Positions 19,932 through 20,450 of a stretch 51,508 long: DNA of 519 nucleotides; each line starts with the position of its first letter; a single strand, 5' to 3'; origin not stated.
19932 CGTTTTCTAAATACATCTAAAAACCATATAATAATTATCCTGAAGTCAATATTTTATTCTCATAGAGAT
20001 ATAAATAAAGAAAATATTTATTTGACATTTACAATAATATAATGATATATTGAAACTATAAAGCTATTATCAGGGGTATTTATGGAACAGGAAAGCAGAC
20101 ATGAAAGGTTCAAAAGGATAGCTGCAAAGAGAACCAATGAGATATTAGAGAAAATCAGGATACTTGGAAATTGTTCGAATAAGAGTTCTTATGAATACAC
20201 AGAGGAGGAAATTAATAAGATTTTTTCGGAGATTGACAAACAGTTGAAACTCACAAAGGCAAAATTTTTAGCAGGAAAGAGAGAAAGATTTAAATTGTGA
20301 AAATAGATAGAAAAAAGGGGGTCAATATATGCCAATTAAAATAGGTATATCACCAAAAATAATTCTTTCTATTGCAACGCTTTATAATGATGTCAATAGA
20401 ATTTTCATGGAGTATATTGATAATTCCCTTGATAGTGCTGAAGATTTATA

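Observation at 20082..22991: AT-rich three-gene cassette built around a MORC/GHKL-type ATPase: candidate undescribed conflict/defence system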

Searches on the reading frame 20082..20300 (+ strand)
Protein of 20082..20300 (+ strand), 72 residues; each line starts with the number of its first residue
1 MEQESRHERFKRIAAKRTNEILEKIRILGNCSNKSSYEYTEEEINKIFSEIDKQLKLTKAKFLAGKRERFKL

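Call 4: search_protein_families(library=pfam, proteins=[window:20082-20300:+], max_evalue=1)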
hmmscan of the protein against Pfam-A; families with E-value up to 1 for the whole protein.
window:20082-20300:+ (72 aa): 3 families
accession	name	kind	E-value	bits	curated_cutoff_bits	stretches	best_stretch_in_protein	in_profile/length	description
PF00043.30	GST_C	-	0.019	15.6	20.7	1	33-67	20-52/93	Glutathione S-transferase, C-terminal domain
PF06424.17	PRP1_N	-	0.068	14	22.4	1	7-61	42-93/144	PRP1 splicing factor, N-terminal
PF14497.11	GST_C_3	-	0.15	12.8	21.6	1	36-67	23-54/104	Glutathione S-transferase, C-terminal domain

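Call 5: search_protein_families(library=padloc, proteins=[window:20082-20300:+], max_evalue=1)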
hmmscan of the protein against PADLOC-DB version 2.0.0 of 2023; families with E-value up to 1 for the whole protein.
window:20082-20300:+ (72 aa): 0 families

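Call 6: search_protein_families(library=ncbifam, proteins=[window:20082-20300:+], max_evalue=1)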
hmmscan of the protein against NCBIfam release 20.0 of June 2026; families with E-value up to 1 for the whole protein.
window:20082-20300:+ (72 aa): 0 families

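Call 7: search_protein_families(library=phrogs, proteins=[window:20082-20300:+], max_evalue=1)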
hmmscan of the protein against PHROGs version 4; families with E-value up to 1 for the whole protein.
window:20082-20300:+ (72 aa): 6 families
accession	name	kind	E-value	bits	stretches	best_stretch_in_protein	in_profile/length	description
phrog_35258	-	unknown function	0.00037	22.1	1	3-62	22-82/113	-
phrog_2367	-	unknown function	0.021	15.2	1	4-56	231-287/326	-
phrog_4742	-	unknown function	0.084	13.7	1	39-68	25-54/55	-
phrog_640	-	unknown function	0.12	13.4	1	20-56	36-63/71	-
phrog_23118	-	unknown function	0.27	12.3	1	15-62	128-175/180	-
phrog_4916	-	unknown function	0.36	11.6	1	31-57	36-62/71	-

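Call 19: find_homologous_proteins(query=window:20082-20300:+)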
Query window:20082-20300:+ (72 aa): 732 proteins with E <= 0.001 among 733 candidates; the best 120 are listed.
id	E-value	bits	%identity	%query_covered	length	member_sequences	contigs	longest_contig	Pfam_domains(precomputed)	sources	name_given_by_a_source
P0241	9.6e-37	141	97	100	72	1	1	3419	-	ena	-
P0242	1.2e-36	140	99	100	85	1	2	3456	-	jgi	jgi:hypothetical protein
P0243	2.3e-36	140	96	100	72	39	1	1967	-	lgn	-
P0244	2.4e-36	140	96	100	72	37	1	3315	-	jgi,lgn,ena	-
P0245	2.8e-36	139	96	100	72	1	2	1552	-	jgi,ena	-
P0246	3.0e-36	139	96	100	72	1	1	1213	-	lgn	-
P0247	3.2e-36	139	96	100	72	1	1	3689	-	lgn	-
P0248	3.5e-36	139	93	100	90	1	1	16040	-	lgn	-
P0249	4.1e-36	139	94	100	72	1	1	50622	-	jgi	jgi:hypothetical protein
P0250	4.3e-36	139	93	100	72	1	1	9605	-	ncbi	-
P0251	4.8e-36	139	96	100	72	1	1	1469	-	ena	-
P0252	4.8e-36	139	94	100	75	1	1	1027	-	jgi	jgi:hypothetical protein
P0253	4.8e-36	139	94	100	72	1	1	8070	-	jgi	jgi:hypothetical protein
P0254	5.2e-36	138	94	97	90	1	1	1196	-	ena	-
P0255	6.3e-36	138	94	100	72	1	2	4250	-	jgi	jgi:hypothetical protein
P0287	5.8e-35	135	93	100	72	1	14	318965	-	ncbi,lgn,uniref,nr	ncbi:MAG TPA: hypothetical protein ACFYD7_08645 [Candidatus Wujingus californicus]|uniref:hypothetic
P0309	1.4e-34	134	92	100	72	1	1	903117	-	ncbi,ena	-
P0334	3.9e-34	133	91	97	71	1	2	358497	-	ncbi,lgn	-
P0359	8.4e-34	132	90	97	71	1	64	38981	-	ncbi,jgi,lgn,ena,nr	ncbi:MAG: hypothetical protein COY75_10740 [Nitrospirae bacterium CG_4_10_14_0_8_um_filter_41_23]|nr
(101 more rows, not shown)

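Call 22: find_encoding_contigs(protein=P0287, flank=6000, max_places=6)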
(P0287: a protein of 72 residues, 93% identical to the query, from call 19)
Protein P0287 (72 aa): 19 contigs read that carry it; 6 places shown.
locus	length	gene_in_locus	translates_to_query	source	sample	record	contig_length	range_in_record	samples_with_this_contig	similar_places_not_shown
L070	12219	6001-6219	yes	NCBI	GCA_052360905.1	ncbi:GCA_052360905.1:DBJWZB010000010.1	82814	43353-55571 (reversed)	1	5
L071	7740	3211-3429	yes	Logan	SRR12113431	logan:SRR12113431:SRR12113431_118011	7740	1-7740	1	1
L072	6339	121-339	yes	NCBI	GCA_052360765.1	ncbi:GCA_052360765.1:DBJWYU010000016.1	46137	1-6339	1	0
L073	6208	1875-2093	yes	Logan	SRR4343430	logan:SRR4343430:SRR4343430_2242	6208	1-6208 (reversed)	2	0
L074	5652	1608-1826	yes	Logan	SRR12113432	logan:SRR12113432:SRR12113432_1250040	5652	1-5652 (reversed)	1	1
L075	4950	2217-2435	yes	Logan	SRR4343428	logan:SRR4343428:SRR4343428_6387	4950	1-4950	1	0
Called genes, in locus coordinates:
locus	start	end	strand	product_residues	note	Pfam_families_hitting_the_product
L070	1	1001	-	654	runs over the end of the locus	PF03063:Prismane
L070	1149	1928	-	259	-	PF00142:Fer4_NifH, PF01656:CbiA, PF02374:ArsA_ATPase, PF10609:ParA (weak), PF13614:AAA_31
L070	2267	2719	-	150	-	-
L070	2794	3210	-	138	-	PF05168:HEPN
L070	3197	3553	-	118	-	PF01909:NTP_transf_2, PF18765:Polbeta (weak)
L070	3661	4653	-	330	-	PF00490:ALAD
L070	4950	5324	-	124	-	PF25212:HVO_A0114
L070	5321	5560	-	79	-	PF20126:TumE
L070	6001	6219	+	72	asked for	-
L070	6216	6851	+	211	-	-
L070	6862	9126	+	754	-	-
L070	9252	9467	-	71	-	-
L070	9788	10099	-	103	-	PF01909:NTP_transf_2, PF18765:Polbeta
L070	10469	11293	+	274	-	PF01503:PRA-PH (faint), PF03819:MazG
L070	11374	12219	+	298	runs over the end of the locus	PF02421:FeoB_N, PF03193:RsgA_GTPase (faint), PF00350:Dynamin_N (faint), PF01926:MMR_HSR1, PF00009:GTP_EFTU, PF07650:KH_2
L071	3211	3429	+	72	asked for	-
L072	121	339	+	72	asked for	-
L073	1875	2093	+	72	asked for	-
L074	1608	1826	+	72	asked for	-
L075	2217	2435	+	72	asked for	-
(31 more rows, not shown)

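Call 23: find_encoding_contigs(protein=P0359, flank=6000, max_places=8)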
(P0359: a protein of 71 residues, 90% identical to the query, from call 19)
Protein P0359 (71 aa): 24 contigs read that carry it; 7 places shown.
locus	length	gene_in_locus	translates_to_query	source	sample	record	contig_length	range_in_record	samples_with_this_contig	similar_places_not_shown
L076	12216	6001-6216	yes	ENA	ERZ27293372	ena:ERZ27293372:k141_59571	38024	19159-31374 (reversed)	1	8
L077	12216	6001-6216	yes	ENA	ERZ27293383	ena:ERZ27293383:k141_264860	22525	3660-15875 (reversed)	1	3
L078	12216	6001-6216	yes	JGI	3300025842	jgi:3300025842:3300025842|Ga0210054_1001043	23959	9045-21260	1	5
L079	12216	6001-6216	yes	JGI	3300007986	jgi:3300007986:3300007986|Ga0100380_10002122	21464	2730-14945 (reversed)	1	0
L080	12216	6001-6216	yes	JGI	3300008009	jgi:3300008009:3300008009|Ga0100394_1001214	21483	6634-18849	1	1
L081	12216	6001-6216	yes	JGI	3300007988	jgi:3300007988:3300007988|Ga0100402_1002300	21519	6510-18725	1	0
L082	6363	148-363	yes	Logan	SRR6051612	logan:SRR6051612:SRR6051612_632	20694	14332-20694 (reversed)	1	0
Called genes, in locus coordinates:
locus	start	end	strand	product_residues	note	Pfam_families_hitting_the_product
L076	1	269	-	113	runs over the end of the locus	PF04430:DUF498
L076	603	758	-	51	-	-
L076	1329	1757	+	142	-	PF13298:LigD_N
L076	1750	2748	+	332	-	PF00005:ABC_tran, PF13304:AAA_21 (weak), PF08352:oligo_HPY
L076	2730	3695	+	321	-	PF00005:ABC_tran, PF13304:AAA_21 (faint), PF08352:oligo_HPY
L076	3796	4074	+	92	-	-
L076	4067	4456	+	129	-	PF01850:PIN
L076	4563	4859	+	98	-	PF20582:UPF0758_N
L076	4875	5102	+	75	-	-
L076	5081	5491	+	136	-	PF13470:PIN_3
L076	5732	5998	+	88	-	-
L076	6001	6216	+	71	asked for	-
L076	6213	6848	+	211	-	-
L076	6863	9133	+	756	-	-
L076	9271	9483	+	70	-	-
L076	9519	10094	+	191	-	PF00156:Pribosyltran, PF14681:UPRTase (weak)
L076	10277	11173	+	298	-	-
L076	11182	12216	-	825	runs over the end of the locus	PF01381:HTH_3, PF12844:HTH_19 (weak), PF13560:HTH_31, PF01555:N6_N4_Mtase (weak), PF02086:MethyltransfD12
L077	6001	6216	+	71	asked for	-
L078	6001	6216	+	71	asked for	-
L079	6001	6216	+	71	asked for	-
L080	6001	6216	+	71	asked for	-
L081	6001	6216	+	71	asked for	-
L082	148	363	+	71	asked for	-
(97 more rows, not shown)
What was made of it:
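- It is often translationally coupled to the next gene, with 4-nt overlaps (calls 22, 23).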

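Call 27: search_protein_families(library=pfam, proteins=[L070:6216-6851:+, L070:6862-9126:+, L076:10277-11173:+, L076:5732-5998:+, L076:9271-9483:+], max_evalue=1)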
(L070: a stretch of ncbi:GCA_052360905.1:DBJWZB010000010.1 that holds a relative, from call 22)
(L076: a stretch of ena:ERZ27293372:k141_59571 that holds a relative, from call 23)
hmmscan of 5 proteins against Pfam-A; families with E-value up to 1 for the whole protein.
L070:6216-6851:+ (211 aa): 0 families

L070:6862-9126:+ (754 aa): 3 families
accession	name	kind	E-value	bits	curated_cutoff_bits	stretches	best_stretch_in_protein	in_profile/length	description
PF13589.12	HATPase_c_3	-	0.0049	17.3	25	1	28-131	4-99/137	Histidine kinase-, DNA gyrase B-, and HSP90-like ATPase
PF02970.22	TBCA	-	0.099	13.4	30.3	1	340-391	16-67/99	Tubulin binding cofactor A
PF06295.17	ZapG-like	-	0.17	12.4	33.5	0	356-419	27-92/123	Z-ring associated protein G-like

L076:10277-11173:+ (298 aa): 0 families

L076:5732-5998:+ (88 aa): 1 family
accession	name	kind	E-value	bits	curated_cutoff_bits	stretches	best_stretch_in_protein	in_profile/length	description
PF17953.6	Csm4_C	-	0.061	13.7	25.9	1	34-84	11-57/91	CRISPR Csm4 C-terminal domain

L076:9271-9483:+ (70 aa): 2 families
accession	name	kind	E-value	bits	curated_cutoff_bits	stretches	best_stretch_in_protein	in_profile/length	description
PF06506.16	PrpR_N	-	0.0049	16.9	29.1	1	9-30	51-72/167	Propionate catabolism activator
PF16494.10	Na_Ca_ex_C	-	0.0063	17.4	25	1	16-61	71-116/137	C-terminal extension of sodium/calcium exchanger domain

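Call 56: find_encoding_contigs(protein=P0309, flank=7000, max_places=3)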
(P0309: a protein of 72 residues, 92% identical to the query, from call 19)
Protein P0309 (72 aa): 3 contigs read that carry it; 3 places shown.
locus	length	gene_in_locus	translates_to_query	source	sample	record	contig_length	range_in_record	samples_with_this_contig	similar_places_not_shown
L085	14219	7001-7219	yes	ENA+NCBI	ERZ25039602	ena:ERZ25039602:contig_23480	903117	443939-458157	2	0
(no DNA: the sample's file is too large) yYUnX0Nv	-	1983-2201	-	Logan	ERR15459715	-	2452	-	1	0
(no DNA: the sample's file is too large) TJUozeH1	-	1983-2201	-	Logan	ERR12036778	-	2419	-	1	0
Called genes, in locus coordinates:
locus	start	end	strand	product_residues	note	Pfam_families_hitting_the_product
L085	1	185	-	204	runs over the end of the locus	PF04367:DUF502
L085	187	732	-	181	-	PF01709:Transcrip_reg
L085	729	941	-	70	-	PF20772:TACO1_YebC_N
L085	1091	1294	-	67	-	-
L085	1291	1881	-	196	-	PF00158:Sigma54_activat, PF14532:Sigma54_activ_2 (weak)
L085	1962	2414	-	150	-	PF00072:Response_reg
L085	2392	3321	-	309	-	PF00155:Aminotran_1_2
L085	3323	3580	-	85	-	-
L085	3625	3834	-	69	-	-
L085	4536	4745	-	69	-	-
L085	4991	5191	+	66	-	PF00313:CSD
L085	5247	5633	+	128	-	-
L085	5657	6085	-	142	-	PF01969:Ni_insertion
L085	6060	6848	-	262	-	PF01969:Ni_insertion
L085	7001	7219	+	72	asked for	-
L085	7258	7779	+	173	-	PF10543:ORF6N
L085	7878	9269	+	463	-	PF01555:N6_N4_Mtase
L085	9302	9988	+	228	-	-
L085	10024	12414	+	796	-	-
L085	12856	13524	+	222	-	PF02661:Fic, PF13412:HTH_24 (weak)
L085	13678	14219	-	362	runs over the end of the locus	PF01578:Cytochrom_C_asm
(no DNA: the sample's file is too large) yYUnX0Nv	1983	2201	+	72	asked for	-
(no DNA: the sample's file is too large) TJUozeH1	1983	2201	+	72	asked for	-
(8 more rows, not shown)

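Call 57: find_encoding_contigs(protein=P0334, flank=7000, max_places=3)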
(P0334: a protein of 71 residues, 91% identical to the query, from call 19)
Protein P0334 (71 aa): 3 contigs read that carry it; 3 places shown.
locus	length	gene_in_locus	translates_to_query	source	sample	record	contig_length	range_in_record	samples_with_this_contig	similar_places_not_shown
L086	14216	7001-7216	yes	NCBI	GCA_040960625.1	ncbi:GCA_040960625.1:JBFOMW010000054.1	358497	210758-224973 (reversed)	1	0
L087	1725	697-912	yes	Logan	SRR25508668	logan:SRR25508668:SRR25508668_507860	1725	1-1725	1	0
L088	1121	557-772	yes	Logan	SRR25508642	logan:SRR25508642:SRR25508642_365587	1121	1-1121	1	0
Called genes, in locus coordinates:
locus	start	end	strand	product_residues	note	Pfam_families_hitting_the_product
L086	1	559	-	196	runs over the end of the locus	PF03548:LolA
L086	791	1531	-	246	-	-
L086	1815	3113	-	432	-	PF00158:Sigma54_activat, PF14532:Sigma54_activ_2, PF07728:AAA_5 (weak), PF25601:AAA_lid_14, PF02954:HTH_8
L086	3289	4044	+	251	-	PF21948:LplA-B_cat, PF03099:BPL_LplA_LipB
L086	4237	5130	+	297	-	PF01063:Aminotran_4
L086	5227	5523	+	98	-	PF20582:UPF0758_N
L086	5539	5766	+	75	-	-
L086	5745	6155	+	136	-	PF13470:PIN_3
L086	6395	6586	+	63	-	-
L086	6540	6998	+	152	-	PF09970:DUF2204 (weak), PF19502:DUF6036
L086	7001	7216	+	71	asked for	-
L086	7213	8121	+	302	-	PF01555:N6_N4_Mtase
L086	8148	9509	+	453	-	-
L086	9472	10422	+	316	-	PF02368:Big_2 (faint), PF26182:Ig_NUP210_5th (faint)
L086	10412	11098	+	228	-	-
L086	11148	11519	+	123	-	-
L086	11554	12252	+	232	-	PF01797:Y1_Tnp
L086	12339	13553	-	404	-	PF00365:PFK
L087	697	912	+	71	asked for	-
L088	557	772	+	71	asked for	-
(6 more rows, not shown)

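Call 67: search_solved_structures(query=A4, max_evalue=10, show_alignments=2)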
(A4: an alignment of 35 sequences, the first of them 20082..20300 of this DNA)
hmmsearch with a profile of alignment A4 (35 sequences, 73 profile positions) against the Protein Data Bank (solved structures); distinct sequences matched with E-value up to 10: 36.
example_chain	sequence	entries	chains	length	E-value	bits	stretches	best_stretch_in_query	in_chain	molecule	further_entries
28jw_m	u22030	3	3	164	0.13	15.5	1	33-58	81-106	uS13c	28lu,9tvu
5w42_B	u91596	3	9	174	0.41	13.9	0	33-59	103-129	Hemagglutinin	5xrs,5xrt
8g2k_B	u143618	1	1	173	0.42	13.9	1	33-59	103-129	Hemagglutinin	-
6bkn_B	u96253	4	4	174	0.42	13.9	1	33-59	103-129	Hemagglutinin | Hemagglutinin HA2 chain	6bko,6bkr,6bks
9vh5_B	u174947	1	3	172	0.42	13.8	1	33-59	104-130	Hemagglutinin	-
8tjb_B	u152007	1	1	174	0.46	13.7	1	33-59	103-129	Hemagglutinin HA2 chain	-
5tue_A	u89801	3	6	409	0.48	13.7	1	12-39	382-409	Tetracycline destructase Tet(50)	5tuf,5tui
6wf0_B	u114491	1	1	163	0.52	13.6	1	33-59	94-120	Hemagglutinin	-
9b7h_a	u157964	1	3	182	0.53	13.5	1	33-59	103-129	Hemagglutinin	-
5tuk_A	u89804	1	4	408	0.54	13.5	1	8-32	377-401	Tetracycline destructase Tet(51)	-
6bkp_B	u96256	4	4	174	0.61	13.4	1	33-59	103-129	Hemagglutinin | Hemagglutinin HA2 chain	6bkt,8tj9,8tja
6aop_B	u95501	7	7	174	0.61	13.4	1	33-59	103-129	Hemagglutinin HA2 chain | Hemagglutinin HA2chain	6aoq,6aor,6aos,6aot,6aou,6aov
7u8l_B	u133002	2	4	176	0.64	13.3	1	33-59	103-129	Hemagglutinin HA2 subunit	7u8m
6nsc_B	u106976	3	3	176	0.64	13.3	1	33-59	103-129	Hemagglutinin HA2 chain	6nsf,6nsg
4o5i_B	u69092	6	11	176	0.64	13.3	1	33-59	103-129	Hemagglutinin HA2 chain | Hemagglutinin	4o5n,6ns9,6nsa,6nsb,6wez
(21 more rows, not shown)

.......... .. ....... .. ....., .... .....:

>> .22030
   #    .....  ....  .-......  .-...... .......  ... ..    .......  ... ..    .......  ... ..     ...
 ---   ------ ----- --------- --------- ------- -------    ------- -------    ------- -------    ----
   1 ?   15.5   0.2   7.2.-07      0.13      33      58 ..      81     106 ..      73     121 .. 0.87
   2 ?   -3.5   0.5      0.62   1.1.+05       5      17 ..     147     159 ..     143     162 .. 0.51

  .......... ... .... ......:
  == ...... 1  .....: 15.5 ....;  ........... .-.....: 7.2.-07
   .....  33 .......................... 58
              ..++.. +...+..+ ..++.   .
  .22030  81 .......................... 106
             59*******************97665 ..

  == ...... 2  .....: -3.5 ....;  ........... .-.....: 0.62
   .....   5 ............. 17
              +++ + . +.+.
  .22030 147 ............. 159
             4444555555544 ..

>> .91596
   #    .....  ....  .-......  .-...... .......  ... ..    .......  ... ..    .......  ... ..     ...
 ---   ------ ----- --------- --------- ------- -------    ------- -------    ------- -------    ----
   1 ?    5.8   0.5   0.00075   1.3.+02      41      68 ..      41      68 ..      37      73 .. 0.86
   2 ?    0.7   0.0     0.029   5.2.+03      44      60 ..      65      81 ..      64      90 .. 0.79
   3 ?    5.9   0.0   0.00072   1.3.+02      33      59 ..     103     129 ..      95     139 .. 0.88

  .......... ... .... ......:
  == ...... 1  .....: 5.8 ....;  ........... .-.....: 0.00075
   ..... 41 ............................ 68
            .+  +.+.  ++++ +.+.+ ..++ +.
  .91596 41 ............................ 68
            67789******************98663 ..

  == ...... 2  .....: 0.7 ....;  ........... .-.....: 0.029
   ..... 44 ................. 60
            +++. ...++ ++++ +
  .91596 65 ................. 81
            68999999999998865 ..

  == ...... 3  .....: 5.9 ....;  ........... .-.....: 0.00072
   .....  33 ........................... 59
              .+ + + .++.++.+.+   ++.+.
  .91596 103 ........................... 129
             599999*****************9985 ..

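Call 81: find_related_loci(query=A4, collection=metagenome_contigs, flank=6000)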
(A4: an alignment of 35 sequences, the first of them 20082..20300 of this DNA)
Query A4 (72 aa) in metagenome_contigs; peptide patterns used: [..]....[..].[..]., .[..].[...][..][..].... (x = any residue, [..] = any of these).
600 stretches matched a pattern (row limit reached: there are more); 524 encode a relative of the query (tblastn E <= 1e-3); the best 80 are kept; 80 distinct loci.
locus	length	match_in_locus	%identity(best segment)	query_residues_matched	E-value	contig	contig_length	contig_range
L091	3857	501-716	94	1-72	2e-41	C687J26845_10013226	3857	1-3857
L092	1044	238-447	97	3-72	5e-43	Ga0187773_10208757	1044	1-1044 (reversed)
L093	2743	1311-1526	92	1-72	1e-40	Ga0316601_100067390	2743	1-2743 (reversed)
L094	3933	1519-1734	93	1-72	8e-41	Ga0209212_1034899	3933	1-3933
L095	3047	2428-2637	97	3-72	2e-40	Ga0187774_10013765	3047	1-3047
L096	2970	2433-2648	92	1-72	2e-40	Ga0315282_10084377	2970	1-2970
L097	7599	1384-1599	93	1-72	1e-40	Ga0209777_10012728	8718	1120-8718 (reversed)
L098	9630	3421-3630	93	3-72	4e-40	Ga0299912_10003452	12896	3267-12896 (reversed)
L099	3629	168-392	89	1-72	6e-40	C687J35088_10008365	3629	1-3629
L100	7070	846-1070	91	1-72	4e-40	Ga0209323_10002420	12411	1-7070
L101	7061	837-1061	91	1-72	4e-40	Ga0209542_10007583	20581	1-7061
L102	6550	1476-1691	92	1-72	6e-40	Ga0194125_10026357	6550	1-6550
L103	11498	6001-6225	88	1-72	5e-40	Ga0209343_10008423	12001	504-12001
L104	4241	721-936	90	1-72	1e-39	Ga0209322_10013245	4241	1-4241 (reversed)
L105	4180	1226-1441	90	1-72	1e-39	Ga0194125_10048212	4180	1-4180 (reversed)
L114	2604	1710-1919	91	3-72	2e-39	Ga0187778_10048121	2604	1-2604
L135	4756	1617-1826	90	3-72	2e-38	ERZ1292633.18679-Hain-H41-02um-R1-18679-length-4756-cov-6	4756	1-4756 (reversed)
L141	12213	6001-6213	87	2-72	6e-38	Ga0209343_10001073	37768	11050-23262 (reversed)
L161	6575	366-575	76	3-72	9e-33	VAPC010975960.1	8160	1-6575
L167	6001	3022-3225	70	4-72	3e-27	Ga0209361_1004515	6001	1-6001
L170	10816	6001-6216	63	1-72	2e-26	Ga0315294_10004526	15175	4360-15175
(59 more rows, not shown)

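Call 86: search_protein_families(library=pfam, proteins=[L098:3667-6210:+, L141:6213-8723:+, L167:3225-5567:+, L161:672-1592:+, L161:1593-5066:+, L170:7347-9161:+, L094:1819-2106:+, L094:2136-2549:+, L114:2004-2246:+, L114:2239-2517:+], max_evalue=0.01)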
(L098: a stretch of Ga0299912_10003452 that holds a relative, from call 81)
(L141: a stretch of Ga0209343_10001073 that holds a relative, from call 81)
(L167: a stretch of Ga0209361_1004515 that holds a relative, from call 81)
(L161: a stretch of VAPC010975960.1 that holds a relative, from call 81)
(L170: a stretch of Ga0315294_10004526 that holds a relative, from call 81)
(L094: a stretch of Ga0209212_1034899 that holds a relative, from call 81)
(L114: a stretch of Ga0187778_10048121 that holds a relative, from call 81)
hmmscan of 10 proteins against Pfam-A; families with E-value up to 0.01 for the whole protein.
L098:3667-6210:+ (847 aa): 0 families

L141:6213-8723:+ (836 aa): 0 families

L167:3225-5567:+ (780 aa): 0 families

L161:672-1592:+ (306 aa): 1 family
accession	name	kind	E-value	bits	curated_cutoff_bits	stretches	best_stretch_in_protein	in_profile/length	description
PF13182.11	DUF4007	-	5e-94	315.1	27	1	8-301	1-288/288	Protein of unknown function (DUF4007)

L161:1593-5066:+ (1157 aa): 0 families

L170:7347-9161:+ (604 aa): 0 families

L094:1819-2106:+ (95 aa): 1 family
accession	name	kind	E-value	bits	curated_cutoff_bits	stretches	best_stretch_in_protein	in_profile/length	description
PF02604.26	PhdYeFM_antitox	-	1.8e-07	31.3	29.8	1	1-45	1-46/74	Antitoxin Phd_YefM, type II toxin-antitoxin system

L094:2136-2549:+ (137 aa): 1 family
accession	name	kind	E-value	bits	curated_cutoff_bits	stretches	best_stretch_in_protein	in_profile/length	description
PF13470.12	PIN_3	-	4.8e-21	76.2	27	1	2-110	1-115/115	PIN domain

L114:2004-2246:+ (80 aa): 4 families
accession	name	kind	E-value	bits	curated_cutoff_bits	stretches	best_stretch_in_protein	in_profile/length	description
PF19891.5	DUF6364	-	4e-05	24.4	27.3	1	1-63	1-48/70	Family of unknown function (DUF6364)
PF19807.5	DUF6290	-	0.00038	21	27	1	3-44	2-43/72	Family of unknown function (DUF6290)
PF01402.27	RHH_1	-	0.0028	18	20.5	1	5-41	2-38/39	Ribbon-helix-helix protein, copG family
PF07878.17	RHH_5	-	0.0041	17.3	26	1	9-38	8-37/43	CopG-like RHH_1 or ribbon-helix-helix domain, RHH_5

L114:2239-2517:+ (92 aa): 1 family
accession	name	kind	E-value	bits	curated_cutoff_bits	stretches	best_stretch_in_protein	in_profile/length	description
PF05016.21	ParE_toxin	-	1.5e-06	29.1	23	1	18-90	20-87/89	ParE toxin of type II toxin-antitoxin system, parDE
